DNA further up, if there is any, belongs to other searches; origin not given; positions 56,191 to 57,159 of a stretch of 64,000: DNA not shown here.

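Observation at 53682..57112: Self-contained ECF sigma / cupin anti-sigma regulon defined by a shared promoter motif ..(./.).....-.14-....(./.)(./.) at four sites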

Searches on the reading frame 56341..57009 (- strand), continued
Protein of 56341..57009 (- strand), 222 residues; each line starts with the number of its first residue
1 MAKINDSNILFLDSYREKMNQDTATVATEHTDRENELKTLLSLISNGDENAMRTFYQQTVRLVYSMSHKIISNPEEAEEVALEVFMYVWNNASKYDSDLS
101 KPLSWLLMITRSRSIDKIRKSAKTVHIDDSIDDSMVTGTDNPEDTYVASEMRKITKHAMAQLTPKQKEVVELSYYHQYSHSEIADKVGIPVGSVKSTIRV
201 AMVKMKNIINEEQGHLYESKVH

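Call 60: get_annotated_region(hit=H36, flank=2500)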
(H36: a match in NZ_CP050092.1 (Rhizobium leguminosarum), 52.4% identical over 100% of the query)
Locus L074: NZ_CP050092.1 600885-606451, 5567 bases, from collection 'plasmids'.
description: Rhizobium leguminosarum bv. trifolii strain 22B plasmid pRL22b6, complete sequence
organism: Rhizobium leguminosarum (NCBI taxid 386)
taxonomy: Bacteria; Pseudomonadota; Alphaproteobacteria; Hyphomicrobiales; Rhizobiaceae; Rhizobium; Rhizobium leguminosarum
host: -; source: Trifolium pratense; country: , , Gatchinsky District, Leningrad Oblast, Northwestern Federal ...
typing (MOB-suite, as given by PLSDB): non-mobilizable
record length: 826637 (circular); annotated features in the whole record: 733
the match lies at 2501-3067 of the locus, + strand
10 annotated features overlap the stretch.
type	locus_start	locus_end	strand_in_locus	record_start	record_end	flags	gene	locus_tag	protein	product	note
CDS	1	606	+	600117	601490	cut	-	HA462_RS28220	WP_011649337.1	NAD(P)/FAD-dependent oxidoreductase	-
CDS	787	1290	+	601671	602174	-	-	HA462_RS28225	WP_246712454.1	hypothetical protein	-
CDS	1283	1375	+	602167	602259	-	-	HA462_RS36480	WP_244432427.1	hypothetical protein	-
CDS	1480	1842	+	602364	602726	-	-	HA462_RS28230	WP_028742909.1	DUF2147 domain-containing protein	-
CDS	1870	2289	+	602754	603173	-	-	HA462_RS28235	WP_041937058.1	DUF2177 family protein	-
CDS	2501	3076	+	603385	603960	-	-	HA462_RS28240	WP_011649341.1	sigma-70 family RNA polymerase sigma factor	GO:0006352 - DNA-templated transcription initiation [Evidence IEA]; GO:0006355 - regulation of DNA-templated ...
CDS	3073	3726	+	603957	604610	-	-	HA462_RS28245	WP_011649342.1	ChrR family anti-sigma-E factor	GO:0045892 - negative regulation of DNA-templated transcription [Evidence IEA]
CDS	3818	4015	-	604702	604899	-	-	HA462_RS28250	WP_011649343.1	hypothetical protein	-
CDS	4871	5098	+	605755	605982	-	-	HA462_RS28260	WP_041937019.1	TetR family transcriptional regulator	-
CDS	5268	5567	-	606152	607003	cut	-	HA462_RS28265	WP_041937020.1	sugar phosphate isomerase/epimerase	-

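Call 61: get_annotated_region(hit=H49, flank=2500)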
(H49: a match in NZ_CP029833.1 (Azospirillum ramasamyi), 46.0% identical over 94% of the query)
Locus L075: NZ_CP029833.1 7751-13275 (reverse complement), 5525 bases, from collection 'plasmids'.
description: Azospirillum ramasamyi strain M2T2B2 plasmid unnamed3, complete sequence
organism: Azospirillum ramasamyi (NCBI taxid 682998)
taxonomy: Bacteria; Pseudomonadota; Alphaproteobacteria; Rhodospirillales; Azospirillaceae; Azospirillum; Azospirillum ramasamyi
host: -; source: single cell,Cow dung; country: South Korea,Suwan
typing (MOB-suite, as given by PLSDB): non-mobilizable
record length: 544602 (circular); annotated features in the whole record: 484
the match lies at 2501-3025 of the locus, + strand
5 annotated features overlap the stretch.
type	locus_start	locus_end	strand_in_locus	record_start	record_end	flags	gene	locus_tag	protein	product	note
CDS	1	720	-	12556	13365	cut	-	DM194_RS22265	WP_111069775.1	DUF1365 domain-containing protein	-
CDS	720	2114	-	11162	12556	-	-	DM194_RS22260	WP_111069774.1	FAD-dependent oxidoreductase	-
CDS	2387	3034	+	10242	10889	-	-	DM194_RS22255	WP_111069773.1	sigma-70 family RNA polymerase sigma factor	GO:0006352 - DNA-templated transcription initiation [Evidence IEA]; GO:0006355 - regulation of DNA-templated ...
CDS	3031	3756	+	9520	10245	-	-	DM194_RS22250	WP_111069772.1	ChrR family anti-sigma-E factor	GO:0045892 - negative regulation of DNA-templated transcription [Evidence IEA]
CDS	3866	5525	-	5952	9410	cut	-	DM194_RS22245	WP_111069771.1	PAS domain S-box protein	-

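Call 62: get_annotated_region(hit=H50, flank=2500)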
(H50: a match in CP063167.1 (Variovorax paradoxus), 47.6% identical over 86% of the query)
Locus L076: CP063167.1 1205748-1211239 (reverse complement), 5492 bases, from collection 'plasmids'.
description: Variovorax paradoxus strain VAI-C plasmid unnamed, complete sequence
organism: Variovorax paradoxus (NCBI taxid 34073)
taxonomy: Bacteria; Pseudomonadota; Betaproteobacteria; Burkholderiales; Comamonadaceae; Variovorax; Variovorax paradoxus
host: -; source: -; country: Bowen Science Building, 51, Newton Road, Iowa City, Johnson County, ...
typing (MOB-suite, as given by PLSDB): non-mobilizable
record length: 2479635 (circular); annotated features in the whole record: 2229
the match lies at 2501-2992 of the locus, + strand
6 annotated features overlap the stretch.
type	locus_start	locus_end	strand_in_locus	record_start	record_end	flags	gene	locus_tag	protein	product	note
CDS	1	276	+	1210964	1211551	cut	-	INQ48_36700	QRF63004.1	lipocalin family protein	-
CDS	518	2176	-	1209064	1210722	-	-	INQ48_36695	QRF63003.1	diguanylate cyclase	-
CDS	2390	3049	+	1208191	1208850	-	-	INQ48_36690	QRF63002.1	sigma-70 family RNA polymerase sigma factor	-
CDS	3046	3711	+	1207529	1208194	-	-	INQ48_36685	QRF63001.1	cupin domain-containing protein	-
CDS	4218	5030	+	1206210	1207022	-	-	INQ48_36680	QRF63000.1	transglutaminase family protein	-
CDS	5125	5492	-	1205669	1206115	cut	-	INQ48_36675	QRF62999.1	response regulator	-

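Call 63: get_annotated_region(hit=H67, flank=2500)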
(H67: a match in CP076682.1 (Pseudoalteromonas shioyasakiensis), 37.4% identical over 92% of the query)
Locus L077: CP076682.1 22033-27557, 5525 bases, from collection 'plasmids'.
description: Pseudoalteromonas shioyasakiensis strain A316 plasmid megaplasmid, complete sequence
organism: Pseudoalteromonas shioyasakiensis (NCBI taxid 1190813)
taxonomy: Bacteria; Pseudomonadota; Gammaproteobacteria; Alteromonadales; Pseudoalteromonadaceae; Pseudoalteromonas; Pseudoalteromonas shioyasakiensis
host: -; source: isolated microorganism,Ocean water; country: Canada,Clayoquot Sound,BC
typing (MOB-suite, as given by PLSDB): non-mobilizable
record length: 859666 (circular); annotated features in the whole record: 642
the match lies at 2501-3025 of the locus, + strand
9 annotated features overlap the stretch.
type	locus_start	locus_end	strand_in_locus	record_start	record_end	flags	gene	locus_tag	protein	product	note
CDS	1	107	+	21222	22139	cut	-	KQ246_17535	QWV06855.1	LysR family transcriptional regulator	-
CDS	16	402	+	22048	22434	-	-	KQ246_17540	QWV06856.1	MGMT family protein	-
CDS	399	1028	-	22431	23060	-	-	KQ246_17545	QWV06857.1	hemolysin III family protein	-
CDS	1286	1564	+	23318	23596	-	-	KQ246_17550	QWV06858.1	hypothetical protein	-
CDS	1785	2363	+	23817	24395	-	-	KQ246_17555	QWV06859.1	LON peptidase substrate-binding domain-containing protein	-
CDS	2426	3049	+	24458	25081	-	-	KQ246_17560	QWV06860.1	sigma-70 family RNA polymerase sigma factor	-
CDS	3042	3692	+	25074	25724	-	-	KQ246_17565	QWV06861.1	ChrR family anti-sigma-E factor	-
CDS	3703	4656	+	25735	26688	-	-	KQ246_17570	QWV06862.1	DUF523 and DUF1722 domain-containing protein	-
CDS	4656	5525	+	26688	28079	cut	phrB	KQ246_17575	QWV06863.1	deoxyribodipyrimidine photo-lyase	-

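Call 64: get_annotated_region(hit=H55, flank=2500)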
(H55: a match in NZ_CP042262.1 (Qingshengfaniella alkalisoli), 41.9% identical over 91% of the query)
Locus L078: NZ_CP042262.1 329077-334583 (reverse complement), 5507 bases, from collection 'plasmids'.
description: Qingshengfaniella alkalisoli strain LN3S51 plasmid unnamed1, complete sequence
organism: Qingshengfaniella alkalisoli (NCBI taxid 2599296)
taxonomy: Bacteria; Pseudomonadota; Alphaproteobacteria; Rhodobacterales; Paracoccaceae; Qingshengfaniella; Qingshengfaniella alkalisoli
host: -; source: cell culture,saline soil; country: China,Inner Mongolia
typing (MOB-suite, as given by PLSDB): non-mobilizable
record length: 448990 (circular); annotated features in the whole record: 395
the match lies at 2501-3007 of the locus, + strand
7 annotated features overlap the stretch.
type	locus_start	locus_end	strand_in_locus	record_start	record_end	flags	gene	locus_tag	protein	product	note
CDS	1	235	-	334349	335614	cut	-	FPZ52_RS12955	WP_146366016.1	MFS transporter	-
CDS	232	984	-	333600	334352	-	-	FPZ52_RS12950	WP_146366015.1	DUF1365 domain-containing protein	-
CDS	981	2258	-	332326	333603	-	-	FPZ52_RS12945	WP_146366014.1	FAD-dependent oxidoreductase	-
CDS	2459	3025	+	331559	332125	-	-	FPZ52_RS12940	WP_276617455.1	sigma-70 family RNA polymerase sigma factor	GO:0006352 - DNA-templated transcription initiation [Evidence IEA]; GO:0006355 - regulation of DNA-templated ...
CDS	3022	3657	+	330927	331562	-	-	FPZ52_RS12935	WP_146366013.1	ChrR family anti-sigma-E factor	GO:0045892 - negative regulation of DNA-templated transcription [Evidence IEA]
CDS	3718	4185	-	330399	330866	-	-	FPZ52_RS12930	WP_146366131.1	fasciclin domain-containing protein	-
CDS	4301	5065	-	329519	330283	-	-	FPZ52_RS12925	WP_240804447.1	SDR family NAD(P)-dependent oxidoreductase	-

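Call 65: get_annotated_region(hit=H5, flank=2500)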
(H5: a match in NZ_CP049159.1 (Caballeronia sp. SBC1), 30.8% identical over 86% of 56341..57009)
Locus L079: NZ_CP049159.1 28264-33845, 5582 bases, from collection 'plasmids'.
description: Caballeronia sp. SBC1 plasmid pSBC1_3, complete sequence
organism: Caballeronia sp. SBC1 (NCBI taxid 2705548)
taxonomy: Bacteria; Pseudomonadota; Betaproteobacteria; Burkholderiales; Burkholderiaceae; Caballeronia; Caballeronia sp. SBC1
host: -; source: whole organism,soil; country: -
typing (MOB-suite, as given by PLSDB): non-mobilizable
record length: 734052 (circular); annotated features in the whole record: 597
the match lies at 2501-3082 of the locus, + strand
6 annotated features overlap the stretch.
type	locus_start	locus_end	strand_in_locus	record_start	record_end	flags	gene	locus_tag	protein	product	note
CDS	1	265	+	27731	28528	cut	folE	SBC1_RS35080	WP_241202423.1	GTP cyclohydrolase I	GO:0042559 - pteridine-containing compound biosynthetic process [Evidence IEA]; GO:0046654 - tetrahydrofolate ...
CDS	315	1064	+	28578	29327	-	-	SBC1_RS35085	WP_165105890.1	SDR family oxidoreductase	-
CDS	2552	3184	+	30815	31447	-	-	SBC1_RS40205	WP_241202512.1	sigma-70 family RNA polymerase sigma factor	GO:0006352 - DNA-templated transcription initiation [Evidence IEA]; GO:0006355 - regulation of DNA-templated ...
CDS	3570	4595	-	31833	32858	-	hemH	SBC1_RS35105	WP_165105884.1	ferrochelatase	GO:0006779 - porphyrin-containing compound biosynthetic process [Evidence IEA]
CDS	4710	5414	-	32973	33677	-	-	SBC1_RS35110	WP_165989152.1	succinate dehydrogenase iron-sulfur subunit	-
CDS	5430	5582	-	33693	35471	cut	sdhA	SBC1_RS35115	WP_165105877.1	succinate dehydrogenase flavoprotein subunit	GO:0022900 - electron transport chain [Evidence IEA]; GO:0006099 - tricarboxylic acid cycle [Evidence IEA]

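Call 66: get_annotated_region(hit=H11, flank=2500)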
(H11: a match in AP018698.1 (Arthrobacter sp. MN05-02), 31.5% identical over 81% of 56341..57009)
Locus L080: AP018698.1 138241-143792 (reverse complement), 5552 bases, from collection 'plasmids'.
description: Arthrobacter sp. MN05-02 plasmid plasmid1 DNA, complete genome
organism: Arthrobacter sp. MN05-02 (NCBI taxid 1571833)
taxonomy: Bacteria; Actinomycetota; Actinomycetes; Micrococcales; Micrococcaceae; Arthrobacter; Arthrobacter sp. MN05-02
host: -; source: -; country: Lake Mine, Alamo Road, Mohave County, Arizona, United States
typing (MOB-suite, as given by PLSDB): mobilizable; relaxase MOBF
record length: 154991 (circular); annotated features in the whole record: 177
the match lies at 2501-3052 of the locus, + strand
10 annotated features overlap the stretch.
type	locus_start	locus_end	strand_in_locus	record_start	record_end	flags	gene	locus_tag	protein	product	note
CDS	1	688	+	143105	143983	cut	-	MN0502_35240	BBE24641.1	hypothetical protein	-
CDS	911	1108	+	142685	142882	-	-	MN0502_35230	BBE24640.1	hypothetical protein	-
CDS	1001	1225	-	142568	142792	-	-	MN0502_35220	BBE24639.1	hypothetical protein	-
CDS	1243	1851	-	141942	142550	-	-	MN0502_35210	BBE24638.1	hypothetical protein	-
CDS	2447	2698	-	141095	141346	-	-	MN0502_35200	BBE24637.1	hypothetical protein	-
CDS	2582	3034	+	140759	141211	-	-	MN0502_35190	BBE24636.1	RNA polymerase sigma factor SigK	-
CDS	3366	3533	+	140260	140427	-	-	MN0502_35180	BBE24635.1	hypothetical protein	-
CDS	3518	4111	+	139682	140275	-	-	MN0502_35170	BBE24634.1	RNA-binding protein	-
CDS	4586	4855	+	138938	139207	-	-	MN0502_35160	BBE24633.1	hypothetical protein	-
CDS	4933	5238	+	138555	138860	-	-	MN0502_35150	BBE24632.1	hypothetical protein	-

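Call 67: get_annotated_region(hit=H13, flank=2500)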
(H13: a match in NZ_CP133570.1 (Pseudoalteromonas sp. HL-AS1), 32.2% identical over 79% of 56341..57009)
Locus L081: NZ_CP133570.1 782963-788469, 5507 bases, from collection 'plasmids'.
description: Pseudoalteromonas sp. HL-AS1 plasmid unnamed, complete sequence
organism: Pseudoalteromonas sp. HL-AS1 (NCBI taxid 3071081)
taxonomy: Bacteria; Pseudomonadota; Gammaproteobacteria; Alteromonadales; Pseudoalteromonadaceae; Pseudoalteromonas; Pseudoalteromonas sp. HL-AS1
host: -; source: sediment core; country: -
typing (MOB-suite, as given by PLSDB): non-mobilizable
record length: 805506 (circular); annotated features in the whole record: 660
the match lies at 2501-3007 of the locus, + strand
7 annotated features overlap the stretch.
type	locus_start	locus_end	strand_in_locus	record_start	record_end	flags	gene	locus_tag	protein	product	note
CDS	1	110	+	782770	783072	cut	-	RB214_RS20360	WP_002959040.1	DUF1496 domain-containing protein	-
CDS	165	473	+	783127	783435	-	-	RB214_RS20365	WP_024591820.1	VF530 family protein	-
CDS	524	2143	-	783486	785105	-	-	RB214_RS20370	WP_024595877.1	diacylglycerol kinase family protein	-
CDS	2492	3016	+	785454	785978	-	-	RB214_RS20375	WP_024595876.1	sigma-70 family RNA polymerase sigma factor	GO:0006352 - DNA-templated transcription initiation [Evidence IEA]; GO:0006355 - regulation of DNA-templated ...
CDS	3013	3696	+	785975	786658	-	-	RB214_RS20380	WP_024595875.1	anti-sigma factor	-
CDS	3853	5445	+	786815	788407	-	-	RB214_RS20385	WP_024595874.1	DUF4331 domain-containing protein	-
CDS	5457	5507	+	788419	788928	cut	-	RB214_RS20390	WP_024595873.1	Ig-like domain-containing protein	-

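Call 68: get_annotated_region(hit=H2, flank=2500)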
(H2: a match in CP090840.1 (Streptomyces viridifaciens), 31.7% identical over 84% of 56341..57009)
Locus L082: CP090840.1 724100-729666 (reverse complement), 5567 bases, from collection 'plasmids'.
description: Streptomyces viridifaciens strain DSM 40239 plasmid pKVP1, complete sequence
organism: Streptomyces viridifaciens (NCBI taxid 48665)
taxonomy: Bacteria; Actinomycetota; Actinomycetes; Kitasatosporales; Streptomycetaceae; Streptomyces; Streptomyces viridifaciens
host: -; source: Whole organism; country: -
typing (MOB-suite, as given by PLSDB): mobilizable; relaxase MOBP
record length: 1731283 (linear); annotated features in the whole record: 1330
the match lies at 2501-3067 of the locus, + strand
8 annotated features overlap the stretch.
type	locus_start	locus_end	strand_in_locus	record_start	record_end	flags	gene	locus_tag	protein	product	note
CDS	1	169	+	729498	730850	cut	-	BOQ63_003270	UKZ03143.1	glycosyltransferase family 4 protein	-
CDS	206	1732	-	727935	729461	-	-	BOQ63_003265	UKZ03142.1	cryptochrome/photolyase family protein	-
CDS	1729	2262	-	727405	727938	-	-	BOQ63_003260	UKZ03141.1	DUF4383 domain-containing protein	-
CDS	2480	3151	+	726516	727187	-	-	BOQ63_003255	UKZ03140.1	sigma-70 family RNA polymerase sigma factor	-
CDS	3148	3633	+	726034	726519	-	-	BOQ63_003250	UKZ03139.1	DUF427 domain-containing protein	-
CDS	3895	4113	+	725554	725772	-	-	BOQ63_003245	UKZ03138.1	DUF6480 family protein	-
CDS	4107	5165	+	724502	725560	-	-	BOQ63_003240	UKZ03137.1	MerR family transcriptional regulator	-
CDS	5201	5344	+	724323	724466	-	-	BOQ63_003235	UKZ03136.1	hypothetical protein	-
